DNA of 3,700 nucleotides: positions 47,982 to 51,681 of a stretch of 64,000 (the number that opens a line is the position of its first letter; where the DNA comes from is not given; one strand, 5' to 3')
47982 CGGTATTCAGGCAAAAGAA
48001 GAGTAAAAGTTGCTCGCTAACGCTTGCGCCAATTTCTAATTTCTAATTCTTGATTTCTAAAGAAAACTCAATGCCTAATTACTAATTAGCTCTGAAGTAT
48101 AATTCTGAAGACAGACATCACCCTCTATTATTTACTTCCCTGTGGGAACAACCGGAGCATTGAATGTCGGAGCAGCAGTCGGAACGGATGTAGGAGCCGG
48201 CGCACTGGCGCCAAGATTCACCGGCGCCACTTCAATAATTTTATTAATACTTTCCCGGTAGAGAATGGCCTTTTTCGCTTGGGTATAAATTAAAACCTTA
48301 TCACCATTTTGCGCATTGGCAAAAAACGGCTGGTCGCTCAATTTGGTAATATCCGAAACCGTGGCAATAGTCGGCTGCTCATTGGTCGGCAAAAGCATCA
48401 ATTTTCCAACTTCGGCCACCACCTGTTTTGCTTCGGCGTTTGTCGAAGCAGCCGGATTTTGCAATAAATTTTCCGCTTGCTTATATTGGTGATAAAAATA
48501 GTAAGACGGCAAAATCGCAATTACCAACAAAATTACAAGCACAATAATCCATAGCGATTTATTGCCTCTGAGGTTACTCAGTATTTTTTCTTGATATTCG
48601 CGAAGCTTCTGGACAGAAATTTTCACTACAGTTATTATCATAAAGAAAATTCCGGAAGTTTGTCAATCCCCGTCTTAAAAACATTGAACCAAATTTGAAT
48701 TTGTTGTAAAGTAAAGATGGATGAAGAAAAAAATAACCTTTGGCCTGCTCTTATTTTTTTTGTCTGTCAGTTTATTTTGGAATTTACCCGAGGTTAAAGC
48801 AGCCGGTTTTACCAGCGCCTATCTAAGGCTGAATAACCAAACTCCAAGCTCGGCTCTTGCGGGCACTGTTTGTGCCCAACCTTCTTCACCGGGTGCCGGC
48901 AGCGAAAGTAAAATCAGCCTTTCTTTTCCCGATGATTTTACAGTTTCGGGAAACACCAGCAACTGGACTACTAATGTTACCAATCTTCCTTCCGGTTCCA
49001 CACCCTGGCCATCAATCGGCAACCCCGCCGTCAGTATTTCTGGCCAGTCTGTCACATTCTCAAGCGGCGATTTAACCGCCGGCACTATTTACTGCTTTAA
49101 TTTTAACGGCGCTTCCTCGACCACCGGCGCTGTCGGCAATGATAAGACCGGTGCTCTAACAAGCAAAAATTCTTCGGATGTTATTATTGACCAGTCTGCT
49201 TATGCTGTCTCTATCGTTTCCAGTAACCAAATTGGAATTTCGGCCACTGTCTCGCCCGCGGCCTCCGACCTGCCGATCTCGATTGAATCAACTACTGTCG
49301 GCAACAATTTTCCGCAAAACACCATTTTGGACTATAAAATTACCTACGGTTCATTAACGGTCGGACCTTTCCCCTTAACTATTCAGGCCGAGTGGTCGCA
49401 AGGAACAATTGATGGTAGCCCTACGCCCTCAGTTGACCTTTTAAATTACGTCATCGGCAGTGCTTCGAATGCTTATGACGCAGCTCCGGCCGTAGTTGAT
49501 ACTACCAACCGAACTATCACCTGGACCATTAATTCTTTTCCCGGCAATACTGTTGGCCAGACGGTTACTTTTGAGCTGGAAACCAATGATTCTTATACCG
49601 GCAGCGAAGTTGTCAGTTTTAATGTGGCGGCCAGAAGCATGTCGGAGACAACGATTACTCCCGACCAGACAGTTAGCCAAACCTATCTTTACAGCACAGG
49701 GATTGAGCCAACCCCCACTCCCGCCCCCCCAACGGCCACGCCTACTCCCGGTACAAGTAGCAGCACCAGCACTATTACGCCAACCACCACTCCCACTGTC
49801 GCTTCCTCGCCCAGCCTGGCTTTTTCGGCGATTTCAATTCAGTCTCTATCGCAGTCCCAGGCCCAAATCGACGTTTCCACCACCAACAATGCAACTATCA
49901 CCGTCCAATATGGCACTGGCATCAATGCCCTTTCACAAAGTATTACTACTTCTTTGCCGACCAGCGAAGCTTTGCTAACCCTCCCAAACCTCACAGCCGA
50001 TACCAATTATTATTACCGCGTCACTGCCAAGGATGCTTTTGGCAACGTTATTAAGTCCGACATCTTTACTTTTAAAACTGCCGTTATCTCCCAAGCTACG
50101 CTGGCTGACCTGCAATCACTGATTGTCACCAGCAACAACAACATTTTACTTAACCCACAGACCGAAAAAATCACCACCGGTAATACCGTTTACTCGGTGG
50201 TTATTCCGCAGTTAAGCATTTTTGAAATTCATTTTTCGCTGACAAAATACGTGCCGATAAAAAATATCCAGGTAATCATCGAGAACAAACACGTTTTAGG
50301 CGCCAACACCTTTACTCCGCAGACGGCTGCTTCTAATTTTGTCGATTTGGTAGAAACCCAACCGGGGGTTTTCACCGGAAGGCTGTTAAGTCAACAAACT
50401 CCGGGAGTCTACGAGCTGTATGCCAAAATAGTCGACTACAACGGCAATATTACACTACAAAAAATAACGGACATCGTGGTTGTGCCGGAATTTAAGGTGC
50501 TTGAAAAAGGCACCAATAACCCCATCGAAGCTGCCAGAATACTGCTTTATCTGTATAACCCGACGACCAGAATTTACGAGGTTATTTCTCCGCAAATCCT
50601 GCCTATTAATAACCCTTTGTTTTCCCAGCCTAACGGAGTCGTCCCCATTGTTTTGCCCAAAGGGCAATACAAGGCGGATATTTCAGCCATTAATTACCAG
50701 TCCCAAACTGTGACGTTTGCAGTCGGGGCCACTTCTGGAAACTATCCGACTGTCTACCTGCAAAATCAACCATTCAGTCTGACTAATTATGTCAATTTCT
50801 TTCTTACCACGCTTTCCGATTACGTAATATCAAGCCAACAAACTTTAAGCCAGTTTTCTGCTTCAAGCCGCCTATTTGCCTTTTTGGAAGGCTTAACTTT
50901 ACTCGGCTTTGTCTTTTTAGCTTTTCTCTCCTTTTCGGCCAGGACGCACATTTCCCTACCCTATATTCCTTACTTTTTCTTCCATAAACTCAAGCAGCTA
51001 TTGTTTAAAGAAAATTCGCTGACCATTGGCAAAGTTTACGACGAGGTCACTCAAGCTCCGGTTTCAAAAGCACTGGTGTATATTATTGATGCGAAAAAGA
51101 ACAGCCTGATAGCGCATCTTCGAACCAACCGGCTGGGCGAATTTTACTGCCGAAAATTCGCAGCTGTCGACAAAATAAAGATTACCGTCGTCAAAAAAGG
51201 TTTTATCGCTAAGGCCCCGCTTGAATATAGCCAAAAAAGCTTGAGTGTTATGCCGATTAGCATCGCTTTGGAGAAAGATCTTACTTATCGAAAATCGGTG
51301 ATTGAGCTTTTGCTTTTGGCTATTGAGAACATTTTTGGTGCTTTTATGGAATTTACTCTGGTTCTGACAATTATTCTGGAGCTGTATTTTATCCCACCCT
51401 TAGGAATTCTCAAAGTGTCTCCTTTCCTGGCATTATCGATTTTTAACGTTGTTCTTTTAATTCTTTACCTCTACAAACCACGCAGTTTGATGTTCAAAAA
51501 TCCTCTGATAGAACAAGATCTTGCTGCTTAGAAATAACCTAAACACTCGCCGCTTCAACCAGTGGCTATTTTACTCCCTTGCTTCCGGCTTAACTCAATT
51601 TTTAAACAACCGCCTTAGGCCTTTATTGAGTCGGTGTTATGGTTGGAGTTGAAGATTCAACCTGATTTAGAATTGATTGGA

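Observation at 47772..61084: Giant surface-protein locus bracketed by two excisionase-type HTH paralogs and start-proximal palindromes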

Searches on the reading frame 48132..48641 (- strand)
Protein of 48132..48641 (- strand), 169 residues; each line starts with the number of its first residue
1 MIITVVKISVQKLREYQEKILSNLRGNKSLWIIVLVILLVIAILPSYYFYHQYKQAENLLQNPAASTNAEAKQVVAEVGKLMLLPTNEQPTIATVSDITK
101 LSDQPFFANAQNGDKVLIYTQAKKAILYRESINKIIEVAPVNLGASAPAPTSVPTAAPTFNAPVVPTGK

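Call 6: search_protein_families(library=pfam, proteins=[window:48132-48641:-], max_evalue=0.01)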
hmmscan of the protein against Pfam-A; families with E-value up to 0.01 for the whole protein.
window:48132-48641:- (169 aa): 0 families

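Call 17: search_protein_families(library=phrogs, proteins=[window:48132-48641:-], max_evalue=0.01)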
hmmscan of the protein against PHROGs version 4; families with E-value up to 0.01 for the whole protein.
window:48132-48641:- (169 aa): 0 families

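Call 21: search_protein_families(library=ncbifam, proteins=[window:48132-48641:-], max_evalue=0.1)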
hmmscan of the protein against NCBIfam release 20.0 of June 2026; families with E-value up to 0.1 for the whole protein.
window:48132-48641:- (169 aa): 3 families
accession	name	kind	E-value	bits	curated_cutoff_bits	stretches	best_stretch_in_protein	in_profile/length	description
NF047909.1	CellAnchorMapZStrp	equivalog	0.0065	15.3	700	1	27-78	162-215/474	cell division site-positioning protein MapZ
TIGR03094.1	sulfo_cyanin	equivalog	0.046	13.2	168.4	1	30-155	6-120/195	sulfocyanin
NF033183.2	colliding_TM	subfamily_domain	0.062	12.9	90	0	4-47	65-108/188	low-complexity tail membrane protein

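Call 48: search_protein_families(library=padloc, proteins=[window:48132-48641:-], max_evalue=0.1)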
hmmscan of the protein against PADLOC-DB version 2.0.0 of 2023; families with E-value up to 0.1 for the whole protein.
window:48132-48641:- (169 aa): 0 families

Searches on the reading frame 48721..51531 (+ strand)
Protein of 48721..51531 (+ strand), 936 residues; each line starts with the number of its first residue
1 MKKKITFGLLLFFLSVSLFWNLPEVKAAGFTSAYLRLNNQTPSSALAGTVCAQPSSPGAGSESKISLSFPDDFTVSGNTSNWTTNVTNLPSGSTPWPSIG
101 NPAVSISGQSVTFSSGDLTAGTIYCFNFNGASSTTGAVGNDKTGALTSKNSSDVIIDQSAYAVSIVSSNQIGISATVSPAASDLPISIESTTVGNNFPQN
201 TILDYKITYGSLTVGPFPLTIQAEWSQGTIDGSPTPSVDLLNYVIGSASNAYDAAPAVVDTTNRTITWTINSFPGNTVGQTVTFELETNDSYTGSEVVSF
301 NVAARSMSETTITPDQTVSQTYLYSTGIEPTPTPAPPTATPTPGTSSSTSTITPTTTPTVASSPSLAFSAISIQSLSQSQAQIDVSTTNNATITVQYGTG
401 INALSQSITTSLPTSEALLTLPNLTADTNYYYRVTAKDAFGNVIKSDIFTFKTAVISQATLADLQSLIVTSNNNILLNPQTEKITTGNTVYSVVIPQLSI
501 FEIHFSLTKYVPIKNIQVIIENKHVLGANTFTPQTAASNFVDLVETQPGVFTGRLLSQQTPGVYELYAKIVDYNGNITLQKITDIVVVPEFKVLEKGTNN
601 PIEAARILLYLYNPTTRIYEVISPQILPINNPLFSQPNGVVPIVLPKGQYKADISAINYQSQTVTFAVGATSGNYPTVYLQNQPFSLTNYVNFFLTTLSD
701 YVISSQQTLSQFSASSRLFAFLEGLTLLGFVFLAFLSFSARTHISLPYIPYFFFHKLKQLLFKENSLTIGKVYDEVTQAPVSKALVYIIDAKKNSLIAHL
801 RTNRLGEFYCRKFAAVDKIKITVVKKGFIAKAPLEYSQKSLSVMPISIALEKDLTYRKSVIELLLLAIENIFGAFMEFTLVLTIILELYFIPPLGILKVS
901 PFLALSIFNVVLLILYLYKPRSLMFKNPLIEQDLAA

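Call 6: search_protein_families(library=pfam, proteins=[window:48721-51531:+], max_evalue=0.01)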
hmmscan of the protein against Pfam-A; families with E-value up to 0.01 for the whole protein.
window:48721-51531:+ (936 aa): 3 families
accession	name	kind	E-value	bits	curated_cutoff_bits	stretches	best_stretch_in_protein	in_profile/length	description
PF16656.11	Pur_ac_phosph_N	-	9.8e-05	23.3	30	1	379-453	13-93/93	Purple acid Phosphatase, N-terminal domain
PF25788.1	Ig_Rha78A_N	-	0.0028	18.3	27.4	0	364-455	20-103/105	Rha78A-like, N-terminal immunoglobulin domain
PF13715.12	CarbopepD_reg_2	-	0.0043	17.5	32.2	0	770-815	3-43/88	CarboxypepD_reg-like domain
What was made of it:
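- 48721..51531 (+): 936-aa secreted FN3/CarboxypepD_reg-like protein, convergent with the giant gene. Weak Pfam hits to Pur_ac_phosph_N and CarbopepD_reg_2 (call 6).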

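Call 17: search_protein_families(library=phrogs, proteins=[window:48721-51531:+], max_evalue=0.01)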
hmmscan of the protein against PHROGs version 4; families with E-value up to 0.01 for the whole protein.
window:48721-51531:+ (936 aa): 0 families

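Call 21: search_protein_families(library=ncbifam, proteins=[window:48721-51531:+], max_evalue=0.1)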
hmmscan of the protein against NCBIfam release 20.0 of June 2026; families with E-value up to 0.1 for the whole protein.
window:48721-51531:+ (936 aa): 0 families
